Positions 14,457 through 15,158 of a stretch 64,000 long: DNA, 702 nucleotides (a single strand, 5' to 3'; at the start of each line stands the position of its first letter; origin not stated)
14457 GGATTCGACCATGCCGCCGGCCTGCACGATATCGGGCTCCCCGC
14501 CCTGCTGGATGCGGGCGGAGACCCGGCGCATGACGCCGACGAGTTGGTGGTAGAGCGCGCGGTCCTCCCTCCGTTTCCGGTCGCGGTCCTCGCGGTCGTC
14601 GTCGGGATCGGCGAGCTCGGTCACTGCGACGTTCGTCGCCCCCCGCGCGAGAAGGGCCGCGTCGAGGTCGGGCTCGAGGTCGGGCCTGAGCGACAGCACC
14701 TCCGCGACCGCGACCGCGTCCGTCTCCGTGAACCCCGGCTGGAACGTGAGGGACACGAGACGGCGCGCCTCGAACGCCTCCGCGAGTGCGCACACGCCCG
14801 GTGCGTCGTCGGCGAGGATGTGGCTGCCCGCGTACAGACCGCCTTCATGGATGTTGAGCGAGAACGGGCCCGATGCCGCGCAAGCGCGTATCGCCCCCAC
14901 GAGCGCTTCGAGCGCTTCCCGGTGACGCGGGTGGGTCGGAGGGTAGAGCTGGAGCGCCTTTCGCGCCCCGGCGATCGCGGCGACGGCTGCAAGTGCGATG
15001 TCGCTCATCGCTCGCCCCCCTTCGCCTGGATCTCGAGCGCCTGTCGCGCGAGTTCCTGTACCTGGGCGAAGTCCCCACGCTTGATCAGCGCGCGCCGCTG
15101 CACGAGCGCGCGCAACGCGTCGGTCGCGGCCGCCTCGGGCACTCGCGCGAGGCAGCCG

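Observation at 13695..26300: Two paralogous HEAT-repeat + HD-GYP gene pairs whose four proteins share one uncharacterised N-terminal domain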

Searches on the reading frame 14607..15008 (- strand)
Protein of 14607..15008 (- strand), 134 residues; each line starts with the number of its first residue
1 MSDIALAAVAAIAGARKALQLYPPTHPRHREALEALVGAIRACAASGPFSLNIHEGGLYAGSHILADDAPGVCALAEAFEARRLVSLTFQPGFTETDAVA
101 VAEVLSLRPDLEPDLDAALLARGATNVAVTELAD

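Call 9: find_homologous_proteins(query=A1, max_evalue=0.001)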
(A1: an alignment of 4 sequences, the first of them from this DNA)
Query A1 (4 sequences) (133 aa, profile of the alignment): 5 proteins with E <= 0.001 among 8000 candidates.
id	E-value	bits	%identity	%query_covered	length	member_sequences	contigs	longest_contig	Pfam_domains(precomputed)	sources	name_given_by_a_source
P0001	1.8e-30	124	27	77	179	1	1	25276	-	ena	-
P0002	9.1e-26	108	28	83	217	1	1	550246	-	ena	-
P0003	8.0e-22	96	26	74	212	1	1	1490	-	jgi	jgi:hypothetical protein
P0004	2.7e-17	81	27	45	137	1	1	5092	-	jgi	-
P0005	8.8e-10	57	37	32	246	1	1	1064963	-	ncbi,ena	-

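Call 10: search_solved_structures(query=A1, max_evalue=10)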
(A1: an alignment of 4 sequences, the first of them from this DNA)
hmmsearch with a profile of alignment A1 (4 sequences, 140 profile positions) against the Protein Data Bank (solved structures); distinct sequences matched with E-value up to 10: 10.
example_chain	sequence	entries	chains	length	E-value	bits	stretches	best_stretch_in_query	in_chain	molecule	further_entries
2l9f_A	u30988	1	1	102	0.29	14.3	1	32-110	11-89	CalE8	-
3k2q_A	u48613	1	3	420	0.63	13.2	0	63-119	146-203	Pyrophosphate-dependent phosphofructokinase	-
5cwb_A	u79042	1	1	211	0.65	13.2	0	86-118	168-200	Designed helical repeat protein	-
6lk0_A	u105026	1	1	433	0.78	12.9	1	66-116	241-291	Pachytene checkpoint protein 2 homolog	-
7naf_d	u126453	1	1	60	0.93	12.7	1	93-132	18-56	60S ribosomal protein L31-A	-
5daj_A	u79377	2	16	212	1.2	12.3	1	72-108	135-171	NalD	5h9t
5wc2_A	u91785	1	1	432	1.3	12.3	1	66-116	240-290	Pachytene checkpoint protein 2 homolog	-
5vq9_D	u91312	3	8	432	1.3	12.2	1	66-116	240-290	Pachytene checkpoint protein 2 homolog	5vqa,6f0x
7l9p_A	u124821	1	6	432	1.3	12.2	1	66-116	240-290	Pachytene checkpoint protein 2 homolog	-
4v7h_BW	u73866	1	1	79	1.7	11.8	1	94-132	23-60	60S ribosomal protein L31(A)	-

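Call 18: search_protein_representatives(alignment_id=A1)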
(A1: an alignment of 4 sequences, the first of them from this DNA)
Query: 4 sequences, 140 profile positions. Proteins with E-value up to 0.001 (for the whole library): 5620; up to 1e-10: 1202; up to 1e-30: 17. The best 150 are listed.
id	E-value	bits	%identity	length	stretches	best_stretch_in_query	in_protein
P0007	1.2e-44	167.9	-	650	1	6-140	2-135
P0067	2.9e-38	147.2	-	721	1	5-140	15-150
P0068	4.6e-36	140.1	-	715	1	2-140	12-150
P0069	3.8e-35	137.1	-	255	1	2-138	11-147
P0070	4.0e-35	137.1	-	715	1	4-138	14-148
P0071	4.2e-35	137.0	-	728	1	2-140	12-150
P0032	4.8e-35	136.8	-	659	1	4-139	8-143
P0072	7.2e-35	136.2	-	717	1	2-140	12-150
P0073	3.0e-34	134.2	-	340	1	4-137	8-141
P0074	1.5e-33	131.9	-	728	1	4-139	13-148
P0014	6.1e-33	130.0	-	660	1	5-140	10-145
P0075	1.2e-32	129.0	-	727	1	3-140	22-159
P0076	1.6e-32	128.6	-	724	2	3-136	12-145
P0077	8.4e-32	126.3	-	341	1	4-139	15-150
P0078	1.1e-31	125.9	-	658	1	3-140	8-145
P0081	1.1e-30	122.7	-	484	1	4-137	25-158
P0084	1.6e-30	122.1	-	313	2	6-132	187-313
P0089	4.4e-30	120.7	-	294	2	4-132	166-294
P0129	1.1e-24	103.2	-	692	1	3-137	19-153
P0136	1.2e-23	99.8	-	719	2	4-138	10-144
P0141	3.2e-23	98.5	-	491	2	4-133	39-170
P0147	1.8e-22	96.0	-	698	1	4-137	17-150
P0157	1.6e-21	93.0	-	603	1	6-139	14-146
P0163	2.8e-21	92.2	-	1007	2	4-126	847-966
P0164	2.9e-21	92.1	-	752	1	8-137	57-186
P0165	3.2e-21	92.0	-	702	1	5-137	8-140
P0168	3.6e-21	91.8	-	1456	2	8-134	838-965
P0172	1.1e-20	90.3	-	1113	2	4-135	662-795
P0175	1.6e-20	89.7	-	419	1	3-139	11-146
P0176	1.8e-20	89.5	-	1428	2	5-123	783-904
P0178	3.9e-20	88.5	-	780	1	2-134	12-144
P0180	4.0e-20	88.4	-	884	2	7-113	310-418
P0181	4.1e-20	88.4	-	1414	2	3-134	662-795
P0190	7.5e-20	87.6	-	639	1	3-139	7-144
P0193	8.4e-20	87.4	-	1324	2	6-107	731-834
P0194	1.2e-19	86.9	-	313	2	5-134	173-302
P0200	1.9e-19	86.3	-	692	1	5-135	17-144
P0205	3.0e-19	85.6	-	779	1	4-136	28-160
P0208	4.2e-19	85.1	-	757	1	11-136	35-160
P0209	4.3e-19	85.1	-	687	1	3-136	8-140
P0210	4.3e-19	85.1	-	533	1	11-133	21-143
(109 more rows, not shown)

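Call 20: search_protein_families(library=pfam, proteins=[P0163, P0168, P0172, P0176, P0181, P0193, P0180], max_evalue=0.001)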
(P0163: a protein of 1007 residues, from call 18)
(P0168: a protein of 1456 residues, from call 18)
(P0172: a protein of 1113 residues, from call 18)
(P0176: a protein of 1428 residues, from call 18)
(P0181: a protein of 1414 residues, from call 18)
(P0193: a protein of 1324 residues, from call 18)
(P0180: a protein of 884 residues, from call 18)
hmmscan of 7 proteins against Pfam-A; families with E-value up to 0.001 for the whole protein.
P0163 (1007 aa): 2 families
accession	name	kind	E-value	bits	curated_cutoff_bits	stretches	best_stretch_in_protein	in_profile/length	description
PF00990.26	GGDEF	-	4.5e-40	137.5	23.8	1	35-188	4-160/161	Diguanylate cyclase, GGDEF domain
PF13191.12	AAA_16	-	1.9e-15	58.2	32.6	1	215-384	2-160/167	AAA ATPase domain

P0168 (1456 aa): 6 families
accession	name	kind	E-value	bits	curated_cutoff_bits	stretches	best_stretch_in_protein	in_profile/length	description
PF00990.26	GGDEF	-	2.4e-36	125.4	23.8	1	24-180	4-161/161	Diguanylate cyclase, GGDEF domain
PF13646.12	HEAT_2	-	9.4e-21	74.3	27.7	3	1378-1422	13-57/88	HEAT repeats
PF13191.12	AAA_16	-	1.3e-17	65.2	32.6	1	206-382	2-165/167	AAA ATPase domain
PF03130.22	HEAT_PBS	-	1.2e-05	25.8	20.9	0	1343-1365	3-25/27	PBS lyase HEAT-like repeat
PF13401.12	AAA_22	-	4.9e-05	24.1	27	1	227-385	4-122/130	AAA domain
PF02985.28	HEAT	-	0.00058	20.3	23.5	0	1265-1283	3-21/31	HEAT repeat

P0172 (1113 aa): 3 families
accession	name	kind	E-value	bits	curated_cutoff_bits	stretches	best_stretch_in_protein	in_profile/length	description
PF00990.26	GGDEF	-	3.9e-41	141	23.8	1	24-180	4-161/161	Diguanylate cyclase, GGDEF domain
PF13191.12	AAA_16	-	1.3e-20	75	32.6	1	207-381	3-166/167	AAA ATPase domain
PF13401.12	AAA_22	-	9.7e-07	29.6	27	1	227-385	4-124/130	AAA domain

P0176 (1428 aa): 8 families
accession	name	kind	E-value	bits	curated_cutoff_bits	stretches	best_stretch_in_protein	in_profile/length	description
PF00990.26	GGDEF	-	7.4e-37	127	23.8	1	14-164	3-158/161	Diguanylate cyclase, GGDEF domain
PF13646.12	HEAT_2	-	2.3e-16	60.3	27.7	2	1249-1322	8-81/88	HEAT repeats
PF13191.12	AAA_16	-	2.7e-15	57.7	32.6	1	193-363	2-160/167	AAA ATPase domain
PF02985.28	HEAT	-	7.7e-08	32.3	23.5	0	1213-1237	4-27/31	HEAT repeat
PF13401.12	AAA_22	-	0.00022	22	27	0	214-360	4-109/130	AAA domain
PF05729.18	NACHT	-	0.0003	21.1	26.7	1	217-293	2-84/167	NACHT domain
PF13513.12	HEAT_EZ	-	0.00041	21.3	27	0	1171-1204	20-53/55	HEAT-like repeat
PF00514.29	Arm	-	0.00091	19.6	20.6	0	1213-1235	16-37/41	Armadillo/beta-catenin-like repeat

P0181 (1414 aa): 4 families
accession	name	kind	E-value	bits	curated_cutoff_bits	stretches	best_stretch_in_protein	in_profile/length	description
PF00990.26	GGDEF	-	2.9e-40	138.1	23.8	1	20-177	3-161/161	Diguanylate cyclase, GGDEF domain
PF13191.12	AAA_16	-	7.9e-13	49.7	32.6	1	205-375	4-162/167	AAA ATPase domain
PF13646.12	HEAT_2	-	4e-08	33.9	27.7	2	1235-1316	4-87/88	HEAT repeats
PF13401.12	AAA_22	-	0.0001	23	27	1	225-381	5-123/130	AAA domain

P0193 (1324 aa): 4 families
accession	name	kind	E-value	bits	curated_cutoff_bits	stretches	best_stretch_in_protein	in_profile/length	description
PF13191.12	AAA_16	-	2.9e-18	67.4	32.6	1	110-281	2-162/167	AAA ATPase domain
PF00990.26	GGDEF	-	1.4e-17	64.3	23.8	1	1-84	77-161/161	Diguanylate cyclase, GGDEF domain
PF13646.12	HEAT_2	-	1.4e-12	48.1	27.7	2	1143-1213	7-77/88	HEAT repeats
PF13401.12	AAA_22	-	0.00066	20.4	27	0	132-283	5-119/130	AAA domain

P0180 (884 aa): 3 families
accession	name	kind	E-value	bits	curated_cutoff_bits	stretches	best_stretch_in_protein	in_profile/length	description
PF13646.12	HEAT_2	-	2.3e-15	57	27.7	1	725-791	4-71/88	HEAT repeats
PF03130.22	HEAT_PBS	-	3.5e-05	24.4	20.9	0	802-823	4-25/27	PBS lyase HEAT-like repeat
PF12765.13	Cohesin_HEAT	-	0.00035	21.4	21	1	718-743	16-41/42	HEAT repeat associated with sister chromatid cohesion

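Call 27: search_protein_families(library=pfam, alignment_id=A2, max_evalue=1)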
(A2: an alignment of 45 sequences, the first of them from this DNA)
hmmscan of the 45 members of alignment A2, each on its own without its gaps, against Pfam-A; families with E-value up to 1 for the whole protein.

A. member 1, seq(134 aa): 1 family
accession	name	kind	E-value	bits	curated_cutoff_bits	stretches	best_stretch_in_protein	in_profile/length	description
PF04823.17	Herpes_UL49_2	-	0.12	12.9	25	1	5-39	44-78/96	Herpesvirus UL49 tegument protein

B. families by the number of members that match (of 45 scanned): 17 families
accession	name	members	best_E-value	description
PF02628.20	COX15-CtaA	1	0.018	Cytochrome oxidase assembly protein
PF24001.1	DUF7317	1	0.02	Family of unknown function (DUF7317)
PF21011.2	CetZ_C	1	0.029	Tubulin-like CetZ, C-terminal domain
PF21306.2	TetR_C_40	1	0.044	Tetracyclin repressor-like, C-terminal domain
PF01967.27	MoaC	1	0.056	MoaC family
PF16365.12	EutK_C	1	0.058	Ethanolamine utilization protein EutK C-terminus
PF00205.28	TPP_enzyme_M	1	0.066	Thiamine pyrophosphate enzyme, central domain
PF00532.27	Peripla_BP_1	1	0.068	Periplasmic binding proteins and sugar binding domain of LacI family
PF20060.4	DUF6459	1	0.077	Family of unknown function (DUF6459)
PF16498.10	SWIRM-assoc_3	1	0.085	SWIRM-associated domain at the C-terminal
PF19873.4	DUF6346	1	0.088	Family of unknown function (DUF6346)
PF14210.11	DUF4322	1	0.099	Domain of unknown function (DUF4322)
PF04823.17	Herpes_UL49_2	1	0.12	Herpesvirus UL49 tegument protein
PF24720.1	DUF7673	1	0.12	Family of unknown function (DUF7673)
PF19698.5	DUF6197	1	0.14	Family of unknown function (DUF6197)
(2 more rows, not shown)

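Call 33: list_cluster_members(proteins=[P0168, P0176, P0181, P0172, P0067, P0081, P0141, P0084, P0180, P0136])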
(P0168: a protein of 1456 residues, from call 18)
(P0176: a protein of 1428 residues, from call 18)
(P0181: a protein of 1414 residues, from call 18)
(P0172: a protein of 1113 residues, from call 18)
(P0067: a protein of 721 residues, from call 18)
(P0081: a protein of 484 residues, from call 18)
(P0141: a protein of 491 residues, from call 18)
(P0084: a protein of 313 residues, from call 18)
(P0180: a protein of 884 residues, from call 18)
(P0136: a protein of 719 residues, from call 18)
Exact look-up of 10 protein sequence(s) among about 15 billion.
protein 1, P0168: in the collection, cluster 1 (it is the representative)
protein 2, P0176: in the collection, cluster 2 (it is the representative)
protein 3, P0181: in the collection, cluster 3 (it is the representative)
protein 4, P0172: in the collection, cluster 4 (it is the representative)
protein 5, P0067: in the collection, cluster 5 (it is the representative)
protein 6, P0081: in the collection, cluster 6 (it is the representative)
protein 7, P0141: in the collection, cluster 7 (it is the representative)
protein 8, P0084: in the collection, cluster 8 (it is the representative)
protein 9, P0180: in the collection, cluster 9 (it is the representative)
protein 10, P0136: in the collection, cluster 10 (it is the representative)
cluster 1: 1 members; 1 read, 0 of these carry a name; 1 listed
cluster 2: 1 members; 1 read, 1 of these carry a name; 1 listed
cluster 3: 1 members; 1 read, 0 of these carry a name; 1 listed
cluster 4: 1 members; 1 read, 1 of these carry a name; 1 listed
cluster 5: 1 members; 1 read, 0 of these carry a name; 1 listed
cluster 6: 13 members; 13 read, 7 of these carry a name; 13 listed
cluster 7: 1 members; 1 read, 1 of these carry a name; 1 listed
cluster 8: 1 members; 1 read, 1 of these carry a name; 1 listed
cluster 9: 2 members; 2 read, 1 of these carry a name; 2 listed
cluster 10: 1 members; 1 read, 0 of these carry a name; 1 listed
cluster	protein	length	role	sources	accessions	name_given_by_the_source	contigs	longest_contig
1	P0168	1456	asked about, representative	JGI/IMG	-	-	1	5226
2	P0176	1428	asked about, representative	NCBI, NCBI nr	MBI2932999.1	MAG: diguanylate cyclase [Planctomycetes bacterium] | diguanylate cyclase [Planctomycetota bacterium]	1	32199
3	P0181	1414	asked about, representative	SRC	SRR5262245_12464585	-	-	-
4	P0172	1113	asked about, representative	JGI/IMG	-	diguanylate cyclase (GGDEF)-like protein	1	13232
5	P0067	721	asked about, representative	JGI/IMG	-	-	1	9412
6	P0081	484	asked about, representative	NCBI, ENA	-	-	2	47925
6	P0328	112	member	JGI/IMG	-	hypothetical protein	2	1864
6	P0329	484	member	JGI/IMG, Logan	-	HD-GYP domain-containing protein (c-di-GMP phosphodiesterase class II)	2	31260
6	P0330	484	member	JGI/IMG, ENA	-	HD-GYP domain-containing protein (c-di-GMP phosphodiesterase class II)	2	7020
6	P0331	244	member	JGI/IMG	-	HD-GYP domain-containing protein (c-di-GMP phosphodiesterase class II)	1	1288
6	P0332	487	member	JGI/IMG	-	HD-GYP domain-containing protein (c-di-GMP phosphodiesterase class II)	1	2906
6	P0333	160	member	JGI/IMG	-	hypothetical protein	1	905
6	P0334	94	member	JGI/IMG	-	hypothetical protein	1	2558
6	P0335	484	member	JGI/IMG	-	-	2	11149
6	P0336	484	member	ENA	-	-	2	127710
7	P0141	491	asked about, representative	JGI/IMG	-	hypothetical protein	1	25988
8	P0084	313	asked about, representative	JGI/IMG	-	hypothetical protein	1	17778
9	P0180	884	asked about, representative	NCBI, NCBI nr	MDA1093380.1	MAG: HEAT repeat domain-containing protein [Acidobacteria bacterium] | HEAT repeat domain-containing protein [Acidobacteriota bacterium]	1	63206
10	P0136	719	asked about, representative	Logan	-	-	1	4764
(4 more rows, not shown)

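Call 34: predict_structure(alignment_id=A2)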
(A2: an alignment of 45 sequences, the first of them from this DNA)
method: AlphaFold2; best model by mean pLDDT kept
length: 134 residues; sequences in the alignment: 45
mean_pLDDT: 96.2   pTM: 0.89
mean pLDDT of the five models: 96.2, 95.9, 95.7, 95.7, 95.4
residues with pLDDT >= 90: 125; 70-90: 9; 50-70: 0; < 50: 0
segments of 3 or more residues with pLDDT < 50: none
pLDDT, mean of each block of 10 residues (from residue 1): 95 98 98 98 98 97 96 96 96 98 94 91 98 89
secondary structure, 60 per line:
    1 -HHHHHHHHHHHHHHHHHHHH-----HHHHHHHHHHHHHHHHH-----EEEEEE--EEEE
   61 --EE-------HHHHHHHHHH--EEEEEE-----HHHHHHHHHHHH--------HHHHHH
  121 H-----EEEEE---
elements in order: H2-21 H27-43 E49-54 E57-60 H72-81 E84-89 H95-106 H115-121 E127-131

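Call 37: fold_search(model_id=the predicted structure, library=pdb)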
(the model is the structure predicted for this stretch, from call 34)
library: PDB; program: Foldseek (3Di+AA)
matches with E <= 10: 86; with E <= 0.001: 0
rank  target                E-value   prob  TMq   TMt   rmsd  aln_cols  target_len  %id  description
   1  4dn0                  1.1e+00  0.07  0.20  0.11  14.4       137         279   13  PelD 156-455 from Pseudomonas aeruginosa PA14 in complex with c-di-GMP (released 2012-05-23)
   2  4dmz_A                1.4e+00  0.08  0.21  0.13  13.8       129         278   16  PelD 156-455 from Pseudomonas aeruginosa PA14, apo form (released 2012-05-23)
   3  9g66_A                1.7e+00  0.03  0.18  0.09  14.9       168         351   14  Crystal structure of WT Rhizobium etli L-asparaginase ReAV in complex with L-Asn (released 2025-01-15)
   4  3cit_B                1.8e+00  0.07  0.23  0.21  12.8       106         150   11  Crystal structure of the GAF domain of a putative sensor histidine kinase from Pseudomonas syringae pv. tomato (released 2008-05-13)
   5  1e49                  1.9e+00  0.06  0.23  0.17  11.9       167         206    9  L-Fuculose 1-Phosphate Aldolase from Escherichia coli Mutant N29L/S71A (released 2000-11-06)
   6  8rue_B                2.3e+00  0.03  0.18  0.09  15.2       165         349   13  Crystal structure of Rhizobium etli L-asparaginase ReAV H139A mutant (released 2024-04-17)
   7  3p01_B                2.4e+00  0.04  0.20  0.16  12.6       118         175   11  Crystal structure of two-component response regulator from Nostoc sp. PCC 7120 (released 2010-10-06)
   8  8rud_A                2.4e+00  0.02  0.18  0.09  14.7       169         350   14  Crystal structure of Rhizobium etli L-asparaginase ReAV K138A mutant (released 2024-04-17)
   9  8rug_B                2.6e+00  0.02  0.18  0.09  14.9       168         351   14  Crystal structure of Rhizobium etli L-asparaginase ReAV C189A mutant (released 2024-04-17)
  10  9qcy_A                2.7e+00  0.02  0.18  0.09  14.9       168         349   14  Crystal structure of Rhizobium etli L-asparaginase ReAV S80A mutant (released 2025-07-16)
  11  6oap_B                2.9e+00  0.02  0.18  0.10  16.1       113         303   16  Crystal structure of a dual sensor histidine kinase in the green-light absorbing Pg state (released 2019-09-18)
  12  9g68_B                3.2e+00  0.02  0.18  0.09  15.0       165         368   14  Crystal structure of Rhizobium etli L-asparaginase ReAV K138A mutant in complex with L-Asn (released 2025-01-15)
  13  9qcw_B                3.4e+00  0.02  0.18  0.09  15.0       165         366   14  Crystal structure of Rhizobium etli L-asparaginase ReAV K51A mutant (released 2025-07-16)
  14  4cco_A                3.4e+00  0.02  0.17  0.07  16.0       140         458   12  60S ribosomal protein L8 histidine hydroxylase (NO66 S373C) in complex with Mn(II), N-oxalylglycine (NOG) and 60S ribo (released 2014-05-14)
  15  4k0d_A                3.6e+00  0.10  0.31  0.29  10.5       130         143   22  Periplasmic sensor domain of sensor histidine kinase, Adeh_2942 (released 2013-06-12)
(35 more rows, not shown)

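Call 41: search_protein_families(library=pfam, proteins=[P0136, P0141, P0210, P0157, P0190, P0175, P0084, P0165, P0129, P0205], max_evalue=0.01)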
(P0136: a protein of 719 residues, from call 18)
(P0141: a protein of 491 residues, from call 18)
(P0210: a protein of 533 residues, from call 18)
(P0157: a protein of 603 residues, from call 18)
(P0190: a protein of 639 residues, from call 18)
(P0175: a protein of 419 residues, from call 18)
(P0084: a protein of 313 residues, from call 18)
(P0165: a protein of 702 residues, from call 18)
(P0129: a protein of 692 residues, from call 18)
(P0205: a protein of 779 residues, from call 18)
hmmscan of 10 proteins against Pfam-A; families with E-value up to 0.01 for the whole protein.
P0136 (719 aa): 2 families
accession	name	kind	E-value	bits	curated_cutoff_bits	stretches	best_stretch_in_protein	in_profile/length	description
PF01966.28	HD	-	4.6e-07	30.6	22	1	556-665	4-116/116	HD domain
PF08668.18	HDOD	-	0.0046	16.9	22.9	1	556-594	98-134/196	HDOD domain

P0141 (491 aa): 0 families

P0210 (533 aa): 0 families

P0157 (603 aa): 1 family
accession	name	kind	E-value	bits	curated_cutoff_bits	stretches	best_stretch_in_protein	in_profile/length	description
PF13646.12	HEAT_2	-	2.2e-05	25.1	27.7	1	447-506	15-74/88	HEAT repeats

P0190 (639 aa): 1 family
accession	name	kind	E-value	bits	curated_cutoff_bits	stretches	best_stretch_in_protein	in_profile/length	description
PF13646.12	HEAT_2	-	1.5e-06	28.9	27.7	1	473-527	9-63/88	HEAT repeats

P0175 (419 aa): 0 families

P0084 (313 aa): 0 families

P0165 (702 aa): 2 families
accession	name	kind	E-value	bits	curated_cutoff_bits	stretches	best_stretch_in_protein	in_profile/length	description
PF13646.12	HEAT_2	-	2.4e-10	41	27.7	3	492-576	2-88/88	HEAT repeats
PF03130.22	HEAT_PBS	-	4.9e-06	27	20.9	0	636-657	3-24/27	PBS lyase HEAT-like repeat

P0129 (692 aa): 5 families
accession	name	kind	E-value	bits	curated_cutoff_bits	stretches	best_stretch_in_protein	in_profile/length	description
PF13646.12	HEAT_2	-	8.6e-16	58.4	27.7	2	536-595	9-68/88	HEAT repeats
PF03130.22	HEAT_PBS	-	1.8e-10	40.7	20.9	0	604-627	1-24/27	PBS lyase HEAT-like repeat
PF13513.12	HEAT_EZ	-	0.00045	21.1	27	0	554-585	24-55/55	HEAT-like repeat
PF02985.28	HEAT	-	0.0012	19.4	23.5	0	559-585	1-27/31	HEAT repeat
PF00514.29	Arm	-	0.0013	19.2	20.6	0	555-585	9-39/41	Armadillo/beta-catenin-like repeat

P0205 (779 aa): 1 family
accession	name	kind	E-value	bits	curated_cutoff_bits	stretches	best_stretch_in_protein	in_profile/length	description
PF13646.12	HEAT_2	-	2e-07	31.6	27.7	1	589-664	6-82/88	HEAT repeats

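Call 50: find_encoding_contigs(protein=P0180, flank=8000, max_places=2)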
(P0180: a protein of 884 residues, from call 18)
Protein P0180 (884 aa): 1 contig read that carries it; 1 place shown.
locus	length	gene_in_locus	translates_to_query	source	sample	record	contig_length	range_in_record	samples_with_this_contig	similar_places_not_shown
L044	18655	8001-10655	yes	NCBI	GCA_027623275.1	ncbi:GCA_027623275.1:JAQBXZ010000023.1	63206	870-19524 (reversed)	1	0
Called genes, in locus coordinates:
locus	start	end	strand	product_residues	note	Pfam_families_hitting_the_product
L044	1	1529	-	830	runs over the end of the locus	PF01578:Cytochrom_C_asm, PF16327:CcmF_C, PF05140:ResB (faint), PF03918:CcmH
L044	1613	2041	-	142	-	PF03100:CcmE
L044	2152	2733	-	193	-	PF02545:Maf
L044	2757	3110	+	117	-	PF05258:DciA (weak)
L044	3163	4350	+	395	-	PF00108:Thiolase_N, PF02803:Thiolase_C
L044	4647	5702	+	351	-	PF00154:RecA_N, PF06745:ATPase (faint), PF08423:Rad51, PF27531:MT3502_N, PF21096:RecA_C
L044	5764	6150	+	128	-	PF04977:DivIC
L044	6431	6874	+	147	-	PF00990:GGDEF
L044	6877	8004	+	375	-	PF13191:AAA_16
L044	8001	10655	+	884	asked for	PF13646:HEAT_2 (weak)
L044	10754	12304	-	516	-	-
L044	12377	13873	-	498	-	PF05193:Peptidase_M16_C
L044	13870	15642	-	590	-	-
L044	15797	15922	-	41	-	-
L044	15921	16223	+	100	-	-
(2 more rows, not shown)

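Call 51: find_encoding_contigs(protein=P0176, flank=8000, max_places=2)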
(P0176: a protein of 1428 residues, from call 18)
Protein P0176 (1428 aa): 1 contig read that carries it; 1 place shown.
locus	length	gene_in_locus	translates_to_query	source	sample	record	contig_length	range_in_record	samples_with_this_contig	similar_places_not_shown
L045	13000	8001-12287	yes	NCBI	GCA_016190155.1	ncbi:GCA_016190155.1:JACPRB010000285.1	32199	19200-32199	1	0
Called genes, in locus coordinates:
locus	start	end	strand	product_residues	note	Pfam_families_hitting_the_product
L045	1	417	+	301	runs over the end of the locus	PF00359:PTS_EIIA_2, PF00571:CBS (faint)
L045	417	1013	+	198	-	-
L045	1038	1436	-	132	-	-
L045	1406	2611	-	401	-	-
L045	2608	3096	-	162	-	-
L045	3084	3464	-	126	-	-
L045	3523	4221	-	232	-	-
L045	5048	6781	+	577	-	PF00069:Pkinase, PF01636:APH (faint), PF07714:PK_Tyr_Ser-Thr, PF03781:FGE-sulfatase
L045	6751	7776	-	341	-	PF00365:PFK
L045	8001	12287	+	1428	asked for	PF00990:GGDEF, PF13191:AAA_16, PF13646:HEAT_2 (faint), PF02985:HEAT (faint)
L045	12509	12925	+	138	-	PF04542:Sigma70_r2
